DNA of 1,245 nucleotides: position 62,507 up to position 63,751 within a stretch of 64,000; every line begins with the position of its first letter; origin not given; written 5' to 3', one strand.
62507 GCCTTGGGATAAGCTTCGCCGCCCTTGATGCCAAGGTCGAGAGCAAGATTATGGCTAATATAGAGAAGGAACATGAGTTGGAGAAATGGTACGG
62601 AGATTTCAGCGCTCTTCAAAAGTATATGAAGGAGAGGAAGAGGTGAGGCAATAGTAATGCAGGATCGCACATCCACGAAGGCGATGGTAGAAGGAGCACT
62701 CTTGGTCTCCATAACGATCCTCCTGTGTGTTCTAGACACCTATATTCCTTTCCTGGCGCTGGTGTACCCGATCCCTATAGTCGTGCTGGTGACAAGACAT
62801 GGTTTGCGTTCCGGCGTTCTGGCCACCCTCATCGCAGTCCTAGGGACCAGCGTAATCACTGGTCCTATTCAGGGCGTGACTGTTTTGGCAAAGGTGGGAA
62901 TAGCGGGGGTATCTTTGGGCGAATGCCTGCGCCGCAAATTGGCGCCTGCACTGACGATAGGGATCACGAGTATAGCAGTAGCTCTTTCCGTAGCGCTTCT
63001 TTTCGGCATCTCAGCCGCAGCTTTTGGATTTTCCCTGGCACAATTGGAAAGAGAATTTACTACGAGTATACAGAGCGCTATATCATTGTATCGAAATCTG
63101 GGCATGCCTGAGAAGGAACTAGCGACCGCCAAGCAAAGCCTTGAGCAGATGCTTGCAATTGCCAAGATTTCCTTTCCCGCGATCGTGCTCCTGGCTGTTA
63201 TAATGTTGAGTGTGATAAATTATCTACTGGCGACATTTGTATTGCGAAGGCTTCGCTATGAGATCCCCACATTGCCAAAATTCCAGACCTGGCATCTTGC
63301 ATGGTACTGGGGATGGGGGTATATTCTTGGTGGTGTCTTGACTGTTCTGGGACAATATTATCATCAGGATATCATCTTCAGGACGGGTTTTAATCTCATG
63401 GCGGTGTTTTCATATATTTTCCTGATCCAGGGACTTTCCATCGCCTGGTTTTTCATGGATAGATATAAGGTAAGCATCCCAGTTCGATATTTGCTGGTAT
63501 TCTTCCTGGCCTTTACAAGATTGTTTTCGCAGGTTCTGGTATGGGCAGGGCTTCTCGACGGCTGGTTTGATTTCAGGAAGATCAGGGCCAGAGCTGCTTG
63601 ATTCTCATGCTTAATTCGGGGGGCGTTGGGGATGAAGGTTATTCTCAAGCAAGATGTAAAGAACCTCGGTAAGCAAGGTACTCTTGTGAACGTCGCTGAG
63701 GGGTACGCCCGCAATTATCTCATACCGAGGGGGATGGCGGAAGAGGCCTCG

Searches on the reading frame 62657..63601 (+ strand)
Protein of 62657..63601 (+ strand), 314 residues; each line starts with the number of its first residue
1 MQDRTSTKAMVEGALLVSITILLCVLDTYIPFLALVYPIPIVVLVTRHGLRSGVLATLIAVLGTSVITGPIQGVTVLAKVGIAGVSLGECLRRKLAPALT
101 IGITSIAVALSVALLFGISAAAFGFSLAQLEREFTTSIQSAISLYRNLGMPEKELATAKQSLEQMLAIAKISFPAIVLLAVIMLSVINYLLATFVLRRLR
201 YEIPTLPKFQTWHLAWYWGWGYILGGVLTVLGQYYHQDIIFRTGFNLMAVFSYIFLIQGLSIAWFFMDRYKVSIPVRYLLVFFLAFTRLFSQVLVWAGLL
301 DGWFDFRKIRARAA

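Call 85: search_protein_families(library=pfam, proteins=[window:62657-63601:+], max_evalue=0.00001)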
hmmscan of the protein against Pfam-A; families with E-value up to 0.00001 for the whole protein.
window:62657-63601:+ (314 aa): 1 family
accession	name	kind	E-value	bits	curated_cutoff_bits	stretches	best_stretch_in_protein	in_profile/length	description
PF09991.14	DUF2232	-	3e-61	207.6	27.8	1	19-301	2-289/290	Predicted membrane protein (DUF2232)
